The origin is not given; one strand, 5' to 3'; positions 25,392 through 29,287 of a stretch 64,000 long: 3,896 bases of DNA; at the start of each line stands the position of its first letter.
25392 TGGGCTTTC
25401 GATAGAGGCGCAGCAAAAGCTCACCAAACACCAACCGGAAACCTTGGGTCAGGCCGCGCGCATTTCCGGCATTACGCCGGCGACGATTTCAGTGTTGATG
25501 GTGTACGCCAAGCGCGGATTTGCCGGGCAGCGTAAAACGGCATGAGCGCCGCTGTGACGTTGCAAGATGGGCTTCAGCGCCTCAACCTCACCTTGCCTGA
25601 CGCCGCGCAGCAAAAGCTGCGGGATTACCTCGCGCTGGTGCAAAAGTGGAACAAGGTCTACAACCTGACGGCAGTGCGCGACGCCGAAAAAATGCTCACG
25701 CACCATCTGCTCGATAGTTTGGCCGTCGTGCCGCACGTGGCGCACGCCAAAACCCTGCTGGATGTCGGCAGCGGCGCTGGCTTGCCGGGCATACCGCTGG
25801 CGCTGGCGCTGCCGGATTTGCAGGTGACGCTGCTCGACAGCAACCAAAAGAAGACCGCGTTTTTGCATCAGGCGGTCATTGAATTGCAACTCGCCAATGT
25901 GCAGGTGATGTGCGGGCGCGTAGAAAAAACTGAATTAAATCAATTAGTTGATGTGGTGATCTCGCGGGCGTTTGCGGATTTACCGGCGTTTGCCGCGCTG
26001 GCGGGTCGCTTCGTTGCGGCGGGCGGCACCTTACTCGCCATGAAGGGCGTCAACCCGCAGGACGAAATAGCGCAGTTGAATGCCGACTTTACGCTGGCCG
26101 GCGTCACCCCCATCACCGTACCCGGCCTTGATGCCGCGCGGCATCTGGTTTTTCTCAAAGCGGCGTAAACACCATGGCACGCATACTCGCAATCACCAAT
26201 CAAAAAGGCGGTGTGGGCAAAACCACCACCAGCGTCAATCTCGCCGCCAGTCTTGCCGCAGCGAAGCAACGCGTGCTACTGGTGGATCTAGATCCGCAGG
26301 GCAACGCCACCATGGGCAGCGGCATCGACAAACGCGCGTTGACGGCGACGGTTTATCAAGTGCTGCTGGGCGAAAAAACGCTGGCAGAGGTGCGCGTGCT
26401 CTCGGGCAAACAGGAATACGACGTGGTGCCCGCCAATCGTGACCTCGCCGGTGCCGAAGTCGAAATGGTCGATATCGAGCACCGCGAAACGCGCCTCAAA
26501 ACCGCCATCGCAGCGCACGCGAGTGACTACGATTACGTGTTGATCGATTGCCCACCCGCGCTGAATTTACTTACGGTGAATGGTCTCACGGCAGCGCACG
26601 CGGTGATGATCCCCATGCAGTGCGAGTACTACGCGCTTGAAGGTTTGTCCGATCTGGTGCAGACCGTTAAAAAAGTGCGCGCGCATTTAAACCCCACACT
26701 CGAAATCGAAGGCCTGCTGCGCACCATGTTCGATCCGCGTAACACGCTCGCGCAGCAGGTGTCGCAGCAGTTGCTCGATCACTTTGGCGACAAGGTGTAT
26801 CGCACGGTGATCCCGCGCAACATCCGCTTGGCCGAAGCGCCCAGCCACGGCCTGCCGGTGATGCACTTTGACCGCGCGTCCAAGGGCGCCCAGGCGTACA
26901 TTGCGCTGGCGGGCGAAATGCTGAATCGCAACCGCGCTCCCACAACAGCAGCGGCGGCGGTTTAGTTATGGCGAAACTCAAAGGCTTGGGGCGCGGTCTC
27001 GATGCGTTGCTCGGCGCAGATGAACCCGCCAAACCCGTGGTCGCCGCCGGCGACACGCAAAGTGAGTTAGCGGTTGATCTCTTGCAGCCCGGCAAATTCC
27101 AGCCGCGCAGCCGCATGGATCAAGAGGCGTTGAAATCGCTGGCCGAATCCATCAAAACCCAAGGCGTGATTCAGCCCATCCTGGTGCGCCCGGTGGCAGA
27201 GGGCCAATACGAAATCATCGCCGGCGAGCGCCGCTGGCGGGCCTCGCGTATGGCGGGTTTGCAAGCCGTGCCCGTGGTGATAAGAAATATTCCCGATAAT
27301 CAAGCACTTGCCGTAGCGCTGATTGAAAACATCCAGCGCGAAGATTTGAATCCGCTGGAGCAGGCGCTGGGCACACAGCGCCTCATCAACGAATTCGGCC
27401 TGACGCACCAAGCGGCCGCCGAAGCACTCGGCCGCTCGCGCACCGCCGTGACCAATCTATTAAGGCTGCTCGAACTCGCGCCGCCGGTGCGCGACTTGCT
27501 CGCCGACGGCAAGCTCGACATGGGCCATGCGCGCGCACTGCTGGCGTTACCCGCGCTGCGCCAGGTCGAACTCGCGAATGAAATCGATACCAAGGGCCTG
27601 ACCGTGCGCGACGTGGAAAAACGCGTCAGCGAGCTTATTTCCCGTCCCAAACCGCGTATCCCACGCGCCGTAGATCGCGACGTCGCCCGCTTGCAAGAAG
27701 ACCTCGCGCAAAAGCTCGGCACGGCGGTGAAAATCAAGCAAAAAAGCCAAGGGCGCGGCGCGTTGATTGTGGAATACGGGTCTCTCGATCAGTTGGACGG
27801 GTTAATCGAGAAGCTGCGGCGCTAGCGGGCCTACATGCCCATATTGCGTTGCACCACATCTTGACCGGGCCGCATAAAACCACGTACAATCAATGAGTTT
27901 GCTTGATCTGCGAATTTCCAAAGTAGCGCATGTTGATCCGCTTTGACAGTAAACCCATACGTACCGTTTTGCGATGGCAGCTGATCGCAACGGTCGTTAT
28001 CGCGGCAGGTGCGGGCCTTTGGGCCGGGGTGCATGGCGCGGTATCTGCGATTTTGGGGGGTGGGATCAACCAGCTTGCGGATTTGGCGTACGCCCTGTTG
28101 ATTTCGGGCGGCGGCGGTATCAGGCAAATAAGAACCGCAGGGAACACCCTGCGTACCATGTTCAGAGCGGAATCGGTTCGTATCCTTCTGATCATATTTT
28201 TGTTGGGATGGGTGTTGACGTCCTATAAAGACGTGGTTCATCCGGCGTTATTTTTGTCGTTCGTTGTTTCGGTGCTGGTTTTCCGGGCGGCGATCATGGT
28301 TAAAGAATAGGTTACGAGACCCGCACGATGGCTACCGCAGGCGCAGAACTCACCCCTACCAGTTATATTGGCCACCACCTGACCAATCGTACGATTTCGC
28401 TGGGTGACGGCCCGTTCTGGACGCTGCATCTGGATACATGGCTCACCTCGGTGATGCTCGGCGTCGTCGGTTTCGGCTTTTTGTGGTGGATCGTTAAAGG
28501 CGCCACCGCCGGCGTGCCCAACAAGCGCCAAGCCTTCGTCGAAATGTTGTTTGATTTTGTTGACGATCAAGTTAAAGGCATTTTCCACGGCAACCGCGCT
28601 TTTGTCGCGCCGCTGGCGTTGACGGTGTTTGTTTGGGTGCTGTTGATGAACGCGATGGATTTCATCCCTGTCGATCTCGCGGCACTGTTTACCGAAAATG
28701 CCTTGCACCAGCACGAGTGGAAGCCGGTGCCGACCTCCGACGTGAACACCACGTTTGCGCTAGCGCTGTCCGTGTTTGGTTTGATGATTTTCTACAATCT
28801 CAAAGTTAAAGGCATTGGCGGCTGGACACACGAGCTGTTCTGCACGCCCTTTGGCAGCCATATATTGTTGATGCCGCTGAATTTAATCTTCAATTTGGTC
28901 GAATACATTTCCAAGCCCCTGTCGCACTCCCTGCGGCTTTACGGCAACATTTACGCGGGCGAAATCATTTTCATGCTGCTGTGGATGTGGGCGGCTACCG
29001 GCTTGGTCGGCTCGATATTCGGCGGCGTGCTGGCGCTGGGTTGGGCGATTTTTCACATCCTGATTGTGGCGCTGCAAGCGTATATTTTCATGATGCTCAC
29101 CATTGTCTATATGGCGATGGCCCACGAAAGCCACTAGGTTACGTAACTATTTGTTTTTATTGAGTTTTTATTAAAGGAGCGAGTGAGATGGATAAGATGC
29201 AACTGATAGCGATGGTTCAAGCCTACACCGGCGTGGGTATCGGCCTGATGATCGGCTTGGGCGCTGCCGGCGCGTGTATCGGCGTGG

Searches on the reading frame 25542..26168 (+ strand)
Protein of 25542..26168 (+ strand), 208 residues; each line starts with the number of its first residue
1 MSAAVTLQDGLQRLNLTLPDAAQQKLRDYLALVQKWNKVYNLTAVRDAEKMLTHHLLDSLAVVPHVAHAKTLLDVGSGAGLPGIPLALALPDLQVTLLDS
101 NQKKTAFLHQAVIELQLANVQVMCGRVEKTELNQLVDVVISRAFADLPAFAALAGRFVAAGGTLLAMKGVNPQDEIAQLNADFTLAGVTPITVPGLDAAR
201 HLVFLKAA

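Call 67: search_protein_families(library=pfam, proteins=[window:25542-26168:+], max_evalue=0.00001)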
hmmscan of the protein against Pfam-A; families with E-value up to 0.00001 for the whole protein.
window:25542-26168:+ (208 aa): 4 families
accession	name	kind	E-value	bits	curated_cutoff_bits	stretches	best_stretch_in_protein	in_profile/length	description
PF02527.21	GidB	-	4e-59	199.5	27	1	23-203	2-184/184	rRNA small subunit methyltransferase G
PF05175.20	MTS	-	1.1e-06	28.9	23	1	63-141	30-104/170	Methyltransferase small domain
PF13649.12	Methyltransf_25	-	3.8e-06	27.9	27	1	73-152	2-87/97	Methyltransferase domain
PF13847.12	Methyltransf_31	-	5.4e-06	26.6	27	1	69-174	4-117/145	Methyltransferase domain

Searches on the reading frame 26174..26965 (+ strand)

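Call 67: search_protein_families(library=pfam, proteins=[window:26174-26965:+], max_evalue=0.00001)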
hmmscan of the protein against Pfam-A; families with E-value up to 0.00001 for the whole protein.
window:26174-26965:+ (263 aa): 7 families
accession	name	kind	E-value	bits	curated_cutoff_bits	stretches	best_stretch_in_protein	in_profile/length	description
PF13614.12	AAA_31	-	4.4e-65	219.4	27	1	3-178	2-177/177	AAA domain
PF01656.29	CbiA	-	1.6e-29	102.9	25.4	1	5-229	1-125/125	CobQ/CobB/MinD/ParA nucleotide binding domain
PF06564.18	CBP_BcsQ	-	1.2e-12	48.4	21.3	1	4-246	3-230/234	Cellulose biosynthesis protein BcsQ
PF09140.17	MipZ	-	2.3e-12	47.2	20.7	1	4-158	2-139/262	ATPase MipZ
PF00142.24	Fer4_NifH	-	9.5e-10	38.8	25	1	10-253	7-248/271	4Fe-4S iron sulfur cluster binding proteins, NifH/frxC family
PF10609.15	ParA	-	1.9e-09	37.8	27.1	1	3-44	4-45/246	NUBPL iron-transfer P-loop NTPase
PF02374.21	ArsA_ATPase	-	5.5e-08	32.8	24.3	1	10-42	8-40/305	Anion-transporting ATPase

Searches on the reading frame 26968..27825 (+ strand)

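Call 67: search_protein_families(library=pfam, proteins=[window:26968-27825:+], max_evalue=0.00001)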
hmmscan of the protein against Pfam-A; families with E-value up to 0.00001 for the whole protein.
window:26968-27825:+ (285 aa): 3 families
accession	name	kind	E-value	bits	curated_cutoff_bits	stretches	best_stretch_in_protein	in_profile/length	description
PF02195.25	ParB_N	-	8.1e-38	128.8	26.3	1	32-123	4-95/95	ParB N-terminal domain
PF17762.8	HTH_ParB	-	1.4e-32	112.3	22.6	1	125-223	1-100/102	ParB HTH domain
PF23552.2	ParB_C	-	1.5e-19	69.6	23.8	1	236-284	2-50/50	ParB dimerisation domain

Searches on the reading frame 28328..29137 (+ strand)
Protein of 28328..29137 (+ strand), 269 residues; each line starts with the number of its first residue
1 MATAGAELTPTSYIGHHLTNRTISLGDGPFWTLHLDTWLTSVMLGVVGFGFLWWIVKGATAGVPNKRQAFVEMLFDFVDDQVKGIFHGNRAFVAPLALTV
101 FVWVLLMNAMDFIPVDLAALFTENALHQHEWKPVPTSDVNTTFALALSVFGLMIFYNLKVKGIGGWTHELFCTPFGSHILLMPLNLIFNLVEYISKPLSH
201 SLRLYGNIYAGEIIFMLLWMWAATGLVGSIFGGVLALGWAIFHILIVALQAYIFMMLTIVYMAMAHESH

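Call 60: search_protein_families(library=pfam, proteins=[window:28328-29137:+], max_evalue=0.001)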
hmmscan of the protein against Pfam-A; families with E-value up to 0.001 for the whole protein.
window:28328-29137:+ (269 aa): 1 family
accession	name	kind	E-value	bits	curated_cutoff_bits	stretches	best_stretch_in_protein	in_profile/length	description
PF00119.25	ATP-synt_A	-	2e-55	188.5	33.9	1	39-262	2-216/217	ATP synthase A chain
